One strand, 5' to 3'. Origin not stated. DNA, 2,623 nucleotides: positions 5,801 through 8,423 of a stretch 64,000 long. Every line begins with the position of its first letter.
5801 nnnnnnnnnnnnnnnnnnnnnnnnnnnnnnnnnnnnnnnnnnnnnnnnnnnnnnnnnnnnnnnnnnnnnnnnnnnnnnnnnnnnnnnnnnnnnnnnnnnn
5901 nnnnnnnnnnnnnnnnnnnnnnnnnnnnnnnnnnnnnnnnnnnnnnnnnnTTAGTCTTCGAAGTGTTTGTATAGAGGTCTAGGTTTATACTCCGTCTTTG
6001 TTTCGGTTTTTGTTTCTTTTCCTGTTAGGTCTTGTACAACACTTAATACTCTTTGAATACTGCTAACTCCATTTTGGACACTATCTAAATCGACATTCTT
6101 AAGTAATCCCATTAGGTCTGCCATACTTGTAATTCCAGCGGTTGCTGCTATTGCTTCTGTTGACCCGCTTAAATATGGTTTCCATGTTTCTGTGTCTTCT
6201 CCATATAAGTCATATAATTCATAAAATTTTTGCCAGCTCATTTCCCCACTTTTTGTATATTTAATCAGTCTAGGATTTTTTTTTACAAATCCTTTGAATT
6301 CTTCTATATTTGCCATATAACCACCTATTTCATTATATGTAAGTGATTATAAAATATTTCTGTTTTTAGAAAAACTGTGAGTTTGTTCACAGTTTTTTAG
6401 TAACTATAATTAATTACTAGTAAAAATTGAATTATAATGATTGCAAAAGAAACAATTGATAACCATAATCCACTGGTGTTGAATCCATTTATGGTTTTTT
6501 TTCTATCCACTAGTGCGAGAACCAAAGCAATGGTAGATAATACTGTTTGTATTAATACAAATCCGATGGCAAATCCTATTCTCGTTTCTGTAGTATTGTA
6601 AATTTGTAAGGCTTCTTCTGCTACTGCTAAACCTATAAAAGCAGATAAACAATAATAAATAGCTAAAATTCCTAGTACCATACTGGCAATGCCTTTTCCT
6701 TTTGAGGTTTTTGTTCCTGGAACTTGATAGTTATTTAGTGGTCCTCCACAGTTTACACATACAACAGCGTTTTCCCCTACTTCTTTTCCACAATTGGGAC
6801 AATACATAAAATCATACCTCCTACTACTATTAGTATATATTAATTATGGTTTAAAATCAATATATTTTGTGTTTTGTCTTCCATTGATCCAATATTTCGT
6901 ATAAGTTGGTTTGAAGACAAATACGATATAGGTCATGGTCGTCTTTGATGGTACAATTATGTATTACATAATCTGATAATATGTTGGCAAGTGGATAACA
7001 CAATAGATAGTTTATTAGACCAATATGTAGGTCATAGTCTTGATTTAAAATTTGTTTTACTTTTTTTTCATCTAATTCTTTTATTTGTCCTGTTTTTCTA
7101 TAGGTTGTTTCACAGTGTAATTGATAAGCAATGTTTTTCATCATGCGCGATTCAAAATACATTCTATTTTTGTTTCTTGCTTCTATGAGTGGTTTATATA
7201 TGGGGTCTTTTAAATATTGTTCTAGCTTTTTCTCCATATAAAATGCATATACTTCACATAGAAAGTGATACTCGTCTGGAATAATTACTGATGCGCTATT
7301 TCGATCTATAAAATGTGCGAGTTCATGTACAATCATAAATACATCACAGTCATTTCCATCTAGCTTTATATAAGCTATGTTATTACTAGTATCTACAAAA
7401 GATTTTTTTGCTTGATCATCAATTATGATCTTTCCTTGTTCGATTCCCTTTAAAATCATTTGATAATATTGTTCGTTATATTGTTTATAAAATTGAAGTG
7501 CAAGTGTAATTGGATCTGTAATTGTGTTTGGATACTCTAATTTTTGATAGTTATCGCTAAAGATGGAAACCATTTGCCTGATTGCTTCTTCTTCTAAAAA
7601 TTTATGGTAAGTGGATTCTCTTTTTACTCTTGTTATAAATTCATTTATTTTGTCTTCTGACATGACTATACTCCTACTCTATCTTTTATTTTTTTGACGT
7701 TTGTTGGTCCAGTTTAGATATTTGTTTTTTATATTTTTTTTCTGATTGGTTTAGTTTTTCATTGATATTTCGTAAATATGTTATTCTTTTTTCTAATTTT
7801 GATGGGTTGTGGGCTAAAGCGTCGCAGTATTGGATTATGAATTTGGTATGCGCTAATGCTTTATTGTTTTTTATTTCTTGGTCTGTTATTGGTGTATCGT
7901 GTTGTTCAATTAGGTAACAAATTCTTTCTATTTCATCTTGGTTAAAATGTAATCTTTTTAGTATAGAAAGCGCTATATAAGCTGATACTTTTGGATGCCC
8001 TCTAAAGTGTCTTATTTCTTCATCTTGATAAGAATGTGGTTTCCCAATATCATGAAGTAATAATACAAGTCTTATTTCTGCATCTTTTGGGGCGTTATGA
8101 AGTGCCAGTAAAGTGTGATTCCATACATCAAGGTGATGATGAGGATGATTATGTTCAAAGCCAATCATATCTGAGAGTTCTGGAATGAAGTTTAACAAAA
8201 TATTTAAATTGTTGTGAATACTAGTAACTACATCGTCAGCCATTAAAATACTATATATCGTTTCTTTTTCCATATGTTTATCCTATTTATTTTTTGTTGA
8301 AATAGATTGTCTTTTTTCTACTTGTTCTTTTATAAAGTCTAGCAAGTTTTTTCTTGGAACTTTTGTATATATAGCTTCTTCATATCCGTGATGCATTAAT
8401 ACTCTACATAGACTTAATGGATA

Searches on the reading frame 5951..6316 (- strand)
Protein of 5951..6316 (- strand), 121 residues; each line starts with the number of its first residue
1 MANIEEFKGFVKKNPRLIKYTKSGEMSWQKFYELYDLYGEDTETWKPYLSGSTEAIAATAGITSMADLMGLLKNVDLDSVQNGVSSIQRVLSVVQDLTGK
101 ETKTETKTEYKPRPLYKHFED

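Call 54: search_protein_families(library=pfam, proteins=[window:5951-6316:-], max_evalue=0.0001)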
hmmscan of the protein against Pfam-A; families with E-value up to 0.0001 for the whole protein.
window:5951-6316:- (121 aa): 1 family
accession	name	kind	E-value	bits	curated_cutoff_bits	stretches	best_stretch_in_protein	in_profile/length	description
PF14071.11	YlbD_coat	-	9.7e-21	74.8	27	1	5-108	1-112/126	Putative coat protein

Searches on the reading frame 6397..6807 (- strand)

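Call 54: search_protein_families(library=pfam, proteins=[window:6397-6807:-], max_evalue=0.0001)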
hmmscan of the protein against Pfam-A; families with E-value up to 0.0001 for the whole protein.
window:6397-6807:- (136 aa): 1 family
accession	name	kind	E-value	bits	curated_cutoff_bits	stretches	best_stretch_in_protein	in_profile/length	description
PF13240.11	Zn_Ribbon_1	-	4.5e-07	29.9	25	1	2-24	1-23/23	zinc-ribbon domain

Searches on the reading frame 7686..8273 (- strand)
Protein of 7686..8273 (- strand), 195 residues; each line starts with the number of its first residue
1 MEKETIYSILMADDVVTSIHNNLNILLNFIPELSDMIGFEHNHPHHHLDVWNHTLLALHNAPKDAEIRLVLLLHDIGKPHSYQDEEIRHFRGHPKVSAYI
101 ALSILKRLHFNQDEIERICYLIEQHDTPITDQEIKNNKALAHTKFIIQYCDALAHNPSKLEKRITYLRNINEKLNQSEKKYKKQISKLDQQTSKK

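Call 54: search_protein_families(library=pfam, proteins=[window:7686-8273:-], max_evalue=0.0001)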
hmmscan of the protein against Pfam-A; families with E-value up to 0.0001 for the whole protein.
window:7686-8273:- (195 aa): 1 family
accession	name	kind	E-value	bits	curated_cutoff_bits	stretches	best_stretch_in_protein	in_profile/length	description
PF01966.28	HD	-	1.2e-08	35.7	22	1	48-153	6-113/116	HD domain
